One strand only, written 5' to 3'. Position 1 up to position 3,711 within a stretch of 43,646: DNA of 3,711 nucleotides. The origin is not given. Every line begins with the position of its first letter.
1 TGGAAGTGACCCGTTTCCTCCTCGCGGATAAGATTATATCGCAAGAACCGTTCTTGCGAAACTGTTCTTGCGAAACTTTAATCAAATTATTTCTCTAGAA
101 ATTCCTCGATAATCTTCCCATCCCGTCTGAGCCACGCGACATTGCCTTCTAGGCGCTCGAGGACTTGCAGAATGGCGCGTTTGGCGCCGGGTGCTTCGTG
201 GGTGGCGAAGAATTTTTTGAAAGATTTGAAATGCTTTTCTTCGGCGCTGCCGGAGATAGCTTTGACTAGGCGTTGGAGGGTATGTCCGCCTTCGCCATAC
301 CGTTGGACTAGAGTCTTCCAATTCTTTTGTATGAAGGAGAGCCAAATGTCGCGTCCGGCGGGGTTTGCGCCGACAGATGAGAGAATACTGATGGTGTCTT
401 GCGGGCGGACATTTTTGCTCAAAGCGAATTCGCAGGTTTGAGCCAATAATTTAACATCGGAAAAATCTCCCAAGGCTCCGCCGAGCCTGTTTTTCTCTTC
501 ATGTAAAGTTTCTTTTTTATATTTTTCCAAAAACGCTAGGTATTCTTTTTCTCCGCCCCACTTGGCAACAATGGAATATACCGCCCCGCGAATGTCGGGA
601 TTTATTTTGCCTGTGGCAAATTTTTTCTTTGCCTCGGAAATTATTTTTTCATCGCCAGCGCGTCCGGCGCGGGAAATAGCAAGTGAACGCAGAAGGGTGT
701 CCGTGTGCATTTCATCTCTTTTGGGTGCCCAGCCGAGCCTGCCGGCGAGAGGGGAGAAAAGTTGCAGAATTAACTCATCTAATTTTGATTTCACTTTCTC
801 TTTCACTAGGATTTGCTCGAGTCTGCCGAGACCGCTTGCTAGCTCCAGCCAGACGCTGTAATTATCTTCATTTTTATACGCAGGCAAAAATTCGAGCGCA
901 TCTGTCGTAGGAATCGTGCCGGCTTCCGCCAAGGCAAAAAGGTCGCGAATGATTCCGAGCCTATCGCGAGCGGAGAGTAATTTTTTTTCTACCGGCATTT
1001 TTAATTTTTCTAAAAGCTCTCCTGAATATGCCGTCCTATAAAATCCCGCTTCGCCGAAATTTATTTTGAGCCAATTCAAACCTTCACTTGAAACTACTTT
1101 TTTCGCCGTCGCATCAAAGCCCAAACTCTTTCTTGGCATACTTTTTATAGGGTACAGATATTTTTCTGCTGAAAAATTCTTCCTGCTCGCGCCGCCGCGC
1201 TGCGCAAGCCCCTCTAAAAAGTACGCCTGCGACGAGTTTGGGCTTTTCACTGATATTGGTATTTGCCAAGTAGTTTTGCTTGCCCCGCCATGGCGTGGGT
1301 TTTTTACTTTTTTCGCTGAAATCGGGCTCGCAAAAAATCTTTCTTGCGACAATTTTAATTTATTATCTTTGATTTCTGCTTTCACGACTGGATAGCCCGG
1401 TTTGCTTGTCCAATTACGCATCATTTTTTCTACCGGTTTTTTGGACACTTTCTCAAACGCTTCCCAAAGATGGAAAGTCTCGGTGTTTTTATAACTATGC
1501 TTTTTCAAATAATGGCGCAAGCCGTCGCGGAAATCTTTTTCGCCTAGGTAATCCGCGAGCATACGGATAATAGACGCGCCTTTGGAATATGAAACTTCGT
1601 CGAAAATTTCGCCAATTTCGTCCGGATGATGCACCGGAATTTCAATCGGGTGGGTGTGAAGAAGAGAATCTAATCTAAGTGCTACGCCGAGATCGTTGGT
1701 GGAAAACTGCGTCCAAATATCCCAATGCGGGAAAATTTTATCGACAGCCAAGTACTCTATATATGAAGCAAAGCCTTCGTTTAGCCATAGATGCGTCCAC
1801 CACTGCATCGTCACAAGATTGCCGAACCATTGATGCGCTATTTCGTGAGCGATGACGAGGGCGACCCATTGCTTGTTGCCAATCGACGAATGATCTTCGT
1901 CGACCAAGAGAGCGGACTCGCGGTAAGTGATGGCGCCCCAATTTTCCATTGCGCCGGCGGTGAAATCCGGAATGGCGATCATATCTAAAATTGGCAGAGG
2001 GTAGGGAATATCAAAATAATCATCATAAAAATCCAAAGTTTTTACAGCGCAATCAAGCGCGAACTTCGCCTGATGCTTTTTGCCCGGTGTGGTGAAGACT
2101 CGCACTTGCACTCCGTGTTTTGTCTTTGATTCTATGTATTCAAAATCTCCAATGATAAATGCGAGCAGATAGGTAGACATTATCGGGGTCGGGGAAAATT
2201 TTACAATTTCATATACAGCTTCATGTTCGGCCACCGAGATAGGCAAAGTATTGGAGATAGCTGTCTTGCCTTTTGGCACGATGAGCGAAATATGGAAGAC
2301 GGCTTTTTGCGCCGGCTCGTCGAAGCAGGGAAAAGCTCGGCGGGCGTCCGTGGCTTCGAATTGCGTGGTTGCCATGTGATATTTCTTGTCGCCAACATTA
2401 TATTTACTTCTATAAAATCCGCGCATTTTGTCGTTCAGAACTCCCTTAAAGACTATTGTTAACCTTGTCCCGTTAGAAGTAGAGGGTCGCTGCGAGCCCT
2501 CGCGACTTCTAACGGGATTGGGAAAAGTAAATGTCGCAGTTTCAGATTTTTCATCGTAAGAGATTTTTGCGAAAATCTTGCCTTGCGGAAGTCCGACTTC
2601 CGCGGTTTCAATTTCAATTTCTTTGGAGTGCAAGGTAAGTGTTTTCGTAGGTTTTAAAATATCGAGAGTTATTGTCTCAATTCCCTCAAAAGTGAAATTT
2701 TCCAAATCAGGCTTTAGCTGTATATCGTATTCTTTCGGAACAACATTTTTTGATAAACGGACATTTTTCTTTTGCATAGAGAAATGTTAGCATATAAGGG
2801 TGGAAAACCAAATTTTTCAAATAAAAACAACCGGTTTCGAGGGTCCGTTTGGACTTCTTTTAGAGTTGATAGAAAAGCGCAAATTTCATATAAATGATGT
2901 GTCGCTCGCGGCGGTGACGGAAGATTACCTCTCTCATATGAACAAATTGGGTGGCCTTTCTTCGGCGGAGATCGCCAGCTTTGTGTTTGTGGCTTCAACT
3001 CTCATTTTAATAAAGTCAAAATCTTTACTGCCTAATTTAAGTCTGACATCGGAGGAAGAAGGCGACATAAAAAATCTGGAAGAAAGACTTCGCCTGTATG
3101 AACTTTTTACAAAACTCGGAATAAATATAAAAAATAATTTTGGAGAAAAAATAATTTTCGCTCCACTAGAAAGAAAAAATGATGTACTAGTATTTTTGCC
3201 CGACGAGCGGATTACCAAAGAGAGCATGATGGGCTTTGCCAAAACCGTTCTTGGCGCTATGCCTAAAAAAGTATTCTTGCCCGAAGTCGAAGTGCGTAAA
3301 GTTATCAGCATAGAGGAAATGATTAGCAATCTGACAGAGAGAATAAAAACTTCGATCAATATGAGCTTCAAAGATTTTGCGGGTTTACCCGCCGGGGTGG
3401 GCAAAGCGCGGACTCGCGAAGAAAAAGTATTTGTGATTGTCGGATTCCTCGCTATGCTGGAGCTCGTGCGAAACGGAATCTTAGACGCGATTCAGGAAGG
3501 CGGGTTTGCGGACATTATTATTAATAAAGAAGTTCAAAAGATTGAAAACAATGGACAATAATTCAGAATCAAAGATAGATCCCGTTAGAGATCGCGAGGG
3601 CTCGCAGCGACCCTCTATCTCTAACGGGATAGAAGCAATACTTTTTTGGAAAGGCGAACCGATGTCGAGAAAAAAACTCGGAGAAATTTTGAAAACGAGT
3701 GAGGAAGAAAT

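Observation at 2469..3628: Same 48-bp hairpin element inserted in frame in pepN and scpB, with compensatory stem changes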

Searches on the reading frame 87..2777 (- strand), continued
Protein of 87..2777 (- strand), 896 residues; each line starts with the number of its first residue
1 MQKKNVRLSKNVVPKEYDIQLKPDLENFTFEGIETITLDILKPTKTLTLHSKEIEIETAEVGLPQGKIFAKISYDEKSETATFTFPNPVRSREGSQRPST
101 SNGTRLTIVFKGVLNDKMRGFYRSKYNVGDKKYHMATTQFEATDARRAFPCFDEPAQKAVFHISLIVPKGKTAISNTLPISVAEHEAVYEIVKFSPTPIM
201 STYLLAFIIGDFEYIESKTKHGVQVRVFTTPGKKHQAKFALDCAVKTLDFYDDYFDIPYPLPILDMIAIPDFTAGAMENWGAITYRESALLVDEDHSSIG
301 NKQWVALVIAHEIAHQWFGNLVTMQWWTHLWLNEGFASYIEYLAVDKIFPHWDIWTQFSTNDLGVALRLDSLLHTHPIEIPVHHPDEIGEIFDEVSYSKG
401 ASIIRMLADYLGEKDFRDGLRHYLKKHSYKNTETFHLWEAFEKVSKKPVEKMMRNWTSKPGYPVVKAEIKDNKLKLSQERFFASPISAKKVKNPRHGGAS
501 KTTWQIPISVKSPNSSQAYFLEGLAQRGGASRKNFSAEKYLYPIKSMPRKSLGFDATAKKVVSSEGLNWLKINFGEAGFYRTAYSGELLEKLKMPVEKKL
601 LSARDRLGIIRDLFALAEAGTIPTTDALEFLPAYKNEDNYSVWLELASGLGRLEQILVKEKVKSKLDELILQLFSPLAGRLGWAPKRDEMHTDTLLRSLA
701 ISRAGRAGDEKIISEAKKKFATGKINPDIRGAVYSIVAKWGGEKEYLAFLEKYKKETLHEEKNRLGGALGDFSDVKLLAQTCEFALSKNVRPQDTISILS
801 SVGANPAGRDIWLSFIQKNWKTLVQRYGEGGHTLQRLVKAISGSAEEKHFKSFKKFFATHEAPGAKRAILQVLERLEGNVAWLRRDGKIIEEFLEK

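Call 23: find_homologous_proteins(query=window:87-2777:-, max_evalue=1e-50)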
Query window:87-2777:- (896 aa): 8000 proteins with E <= 1e-50 among 8000 candidates; the best 120 are listed.
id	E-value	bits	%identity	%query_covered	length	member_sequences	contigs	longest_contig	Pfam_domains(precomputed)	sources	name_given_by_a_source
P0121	0.0e+0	2053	100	100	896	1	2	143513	PF17900.7,PF11838.15,PF01433.27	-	-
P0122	0.0e+0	1589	80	100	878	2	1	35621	PF17900.7,PF11838.15,PF01433.27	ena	-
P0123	0.0e+0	1574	79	99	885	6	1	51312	PF17900.7,PF11838.15,PF01433.27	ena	-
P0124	0.0e+0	1558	77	100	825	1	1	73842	PF17900.7,PF11838.15,PF01433.27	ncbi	-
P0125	0.0e+0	1549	78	100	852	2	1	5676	PF17900.7,PF11838.15,PF01433.27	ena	-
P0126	0.0e+0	1539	77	100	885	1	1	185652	PF17900.7,PF11838.15,PF01433.27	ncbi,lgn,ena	-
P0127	0.0e+0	1538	76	100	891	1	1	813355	PF17900.7,PF11838.15,PF01433.27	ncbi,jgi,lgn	ncbi:MAG: M1 family aminopeptidase [Candidatus Paceibacterota bacterium]|jgi:puromycin-sensitive ami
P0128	0.0e+0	1519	75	100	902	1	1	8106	PF17900.7,PF11838.15,PF01433.27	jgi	jgi:puromycin-sensitive aminopeptidase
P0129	0.0e+0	1515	75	100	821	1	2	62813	PF17900.7,PF11838.15,PF01433.27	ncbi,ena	-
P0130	0.0e+0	1506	75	100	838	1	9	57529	PF17900.7,PF11838.15,PF01433.27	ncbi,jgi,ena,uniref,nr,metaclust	ncbi:hypothetical protein A3A03_03320 [Candidatus Nomurabacteria bacterium RIFCSPLOWO2_01_FULL_40_18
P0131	0.0e+0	1501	75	100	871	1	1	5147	PF17900.7,PF11838.15,PF01433.27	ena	-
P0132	0.0e+0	1500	73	100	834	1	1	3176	PF17900.7,PF11838.15,PF01433.27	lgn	-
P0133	0.0e+0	1498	74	100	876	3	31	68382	PF17900.7,PF11838.15,PF01433.27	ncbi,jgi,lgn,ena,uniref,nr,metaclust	ncbi:hypothetical protein A2643_03785 [Candidatus Nomurabacteria bacterium RIFCSPHIGHO2_01_FULL_39_2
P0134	0.0e+0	1497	75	99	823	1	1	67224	PF17900.7,PF11838.15,PF01433.27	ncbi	ncbi:MAG: M1 family metallopeptidase [Patescibacteria group bacterium]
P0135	0.0e+0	1494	74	100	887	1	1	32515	PF17900.7,PF11838.15,PF01433.27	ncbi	-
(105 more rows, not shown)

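Call 40: find_encoding_contigs(protein=P0122, flank=6000, max_places=1)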
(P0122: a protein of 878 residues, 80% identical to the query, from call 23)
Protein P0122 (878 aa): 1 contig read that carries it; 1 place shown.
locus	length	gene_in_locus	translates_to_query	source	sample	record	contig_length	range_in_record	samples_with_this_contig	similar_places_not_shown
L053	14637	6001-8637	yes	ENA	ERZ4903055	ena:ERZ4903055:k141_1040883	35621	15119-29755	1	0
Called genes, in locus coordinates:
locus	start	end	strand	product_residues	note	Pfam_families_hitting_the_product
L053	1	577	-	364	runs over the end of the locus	PF01098:FTSW_RODA_SPOVE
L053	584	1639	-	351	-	PF00953:Glycos_transf_4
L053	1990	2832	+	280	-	PF02557:VanY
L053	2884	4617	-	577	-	-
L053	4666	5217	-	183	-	PF04079:SMC_ScpB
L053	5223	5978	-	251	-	PF02616:SMC_ScpA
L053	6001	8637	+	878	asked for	PF17900:Peptidase_M1_N, PF01433:Peptidase_M1, PF11838:ERAP1_C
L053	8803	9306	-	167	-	-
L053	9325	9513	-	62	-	-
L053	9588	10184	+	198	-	PF00881:Nitroreductase, PF14512:TM1586_NiRdase (faint)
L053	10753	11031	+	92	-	-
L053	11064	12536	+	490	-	PF00977:His_biosynth, PF05690:ThiG (faint), PF02581:TMP-TENI (faint), PF04131:NanE (faint), PF01180:DHO_dh (faint), PF00977:His_biosynth, PF01207:Dus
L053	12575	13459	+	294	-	PF13793:Pribosyltran_N, PF00156:Pribosyltran, PF14572:Pribosyl_synth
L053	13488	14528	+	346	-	PF00383:dCMP_cyt_deam_1, PF14437:MafB19-deam, PF01872:RibD_C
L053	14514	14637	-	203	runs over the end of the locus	PF00925:GTP_cyclohydro2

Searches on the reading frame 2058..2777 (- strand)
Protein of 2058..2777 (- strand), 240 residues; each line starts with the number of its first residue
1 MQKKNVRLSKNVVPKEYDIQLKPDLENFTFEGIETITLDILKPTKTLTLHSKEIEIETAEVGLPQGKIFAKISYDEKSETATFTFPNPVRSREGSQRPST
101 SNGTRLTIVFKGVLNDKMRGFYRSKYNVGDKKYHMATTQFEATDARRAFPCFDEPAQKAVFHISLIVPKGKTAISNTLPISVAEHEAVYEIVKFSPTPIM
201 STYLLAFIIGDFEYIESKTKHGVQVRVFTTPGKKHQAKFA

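Call 85: predict_structure(alignment_id=A4)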
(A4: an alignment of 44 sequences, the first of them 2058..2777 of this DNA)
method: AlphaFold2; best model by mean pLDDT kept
length: 240 residues; sequences in the alignment: 44
mean_pLDDT: 78.3   pTM: 0.75
mean pLDDT of the five models: 78.3, 76.9, 70.3, 69.7, 63.5
residues with pLDDT >= 90: 41; 70-90: 142; 50-70: 48; < 50: 9
segments of 3 or more residues with pLDDT < 50: 1-3, 97-100
pLDDT, mean of each block of 10 residues (from residue 1): 57 88 85 90 90 86 85 90 91 53 83 64 75 73 55 72 86 76 76 83 70 86 86 77
secondary structure, 60 per line:
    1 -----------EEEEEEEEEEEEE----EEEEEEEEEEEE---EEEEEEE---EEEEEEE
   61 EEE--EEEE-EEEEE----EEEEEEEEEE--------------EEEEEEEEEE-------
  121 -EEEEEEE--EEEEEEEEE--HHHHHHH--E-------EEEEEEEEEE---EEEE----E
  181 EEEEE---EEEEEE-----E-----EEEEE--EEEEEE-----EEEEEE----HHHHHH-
elements in order: E12-24 E29-40 E44-50 E54-63 E66-69 E71-75 E80-89 E104-113 E122-128 E131-139 H142-148 E159-168 E172-175 E180-185 E189-194 E206-210 E213-218 E224-229 H234-239
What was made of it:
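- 2468..2517 (-): Element copy A: 50-nt hairpin (T + 48-mer + A), variable triplets AGT/ACT. It is translated in frame as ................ inside the M1 aminopeptidase. The insert is a coil between strands 80-89 and 104-113 in the AlphaFold model (call 85).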

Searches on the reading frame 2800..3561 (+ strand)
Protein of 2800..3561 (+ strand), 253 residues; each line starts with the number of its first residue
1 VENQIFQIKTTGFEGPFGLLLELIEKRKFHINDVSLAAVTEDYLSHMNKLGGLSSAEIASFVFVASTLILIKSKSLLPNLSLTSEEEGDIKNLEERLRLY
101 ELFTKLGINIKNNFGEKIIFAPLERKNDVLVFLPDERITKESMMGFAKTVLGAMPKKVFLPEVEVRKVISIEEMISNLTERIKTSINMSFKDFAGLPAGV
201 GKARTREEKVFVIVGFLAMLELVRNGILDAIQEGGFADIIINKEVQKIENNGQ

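Call 15: search_protein_families(library=pfam, proteins=[window:2800-3561:+])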
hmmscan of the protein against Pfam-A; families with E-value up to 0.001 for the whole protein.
window:2800-3561:+ (253 aa): 1 family
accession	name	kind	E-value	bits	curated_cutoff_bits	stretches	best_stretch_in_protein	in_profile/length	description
PF02616.19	SMC_ScpA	-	5.3e-15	56.5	24.6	1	23-99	1-78/232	Segregation and condensation protein ScpA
